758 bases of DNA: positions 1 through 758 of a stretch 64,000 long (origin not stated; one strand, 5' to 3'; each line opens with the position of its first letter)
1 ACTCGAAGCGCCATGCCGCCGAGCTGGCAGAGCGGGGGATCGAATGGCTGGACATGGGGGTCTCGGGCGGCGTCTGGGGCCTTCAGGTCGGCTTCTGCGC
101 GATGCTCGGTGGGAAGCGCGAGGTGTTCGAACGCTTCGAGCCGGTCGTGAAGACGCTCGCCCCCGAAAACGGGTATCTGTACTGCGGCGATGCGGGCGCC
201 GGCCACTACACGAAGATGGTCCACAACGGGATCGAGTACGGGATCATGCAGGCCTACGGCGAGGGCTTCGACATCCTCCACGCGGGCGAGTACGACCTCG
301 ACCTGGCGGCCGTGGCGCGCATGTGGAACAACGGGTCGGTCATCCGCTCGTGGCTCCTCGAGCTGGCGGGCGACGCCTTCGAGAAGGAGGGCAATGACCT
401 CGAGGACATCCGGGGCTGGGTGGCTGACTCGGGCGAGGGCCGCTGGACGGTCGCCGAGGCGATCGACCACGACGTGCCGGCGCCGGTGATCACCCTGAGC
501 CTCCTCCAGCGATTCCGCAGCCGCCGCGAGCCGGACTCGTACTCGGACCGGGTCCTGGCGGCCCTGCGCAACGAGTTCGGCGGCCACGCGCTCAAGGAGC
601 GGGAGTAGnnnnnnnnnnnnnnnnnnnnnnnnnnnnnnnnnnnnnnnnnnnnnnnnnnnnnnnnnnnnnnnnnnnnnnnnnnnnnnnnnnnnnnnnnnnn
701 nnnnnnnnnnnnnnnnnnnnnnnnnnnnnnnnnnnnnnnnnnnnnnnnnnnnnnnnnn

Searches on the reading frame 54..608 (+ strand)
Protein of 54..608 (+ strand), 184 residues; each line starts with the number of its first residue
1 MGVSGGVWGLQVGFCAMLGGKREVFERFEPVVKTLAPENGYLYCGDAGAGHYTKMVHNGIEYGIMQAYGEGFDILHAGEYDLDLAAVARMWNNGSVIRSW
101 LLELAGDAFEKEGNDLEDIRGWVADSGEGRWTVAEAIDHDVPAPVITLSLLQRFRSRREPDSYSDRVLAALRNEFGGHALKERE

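Call 62: search_protein_families(library=pfam, proteins=[window:54-608:+], max_evalue=0.0001)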
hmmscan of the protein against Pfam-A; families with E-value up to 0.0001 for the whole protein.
window:54-608:+ (184 aa): 1 family
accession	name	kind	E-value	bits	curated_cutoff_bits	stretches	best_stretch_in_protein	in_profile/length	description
PF00393.24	6PGD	-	9.8e-23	81.4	27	1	50-159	1-116/290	6-phosphogluconate dehydrogenase, C-terminal domain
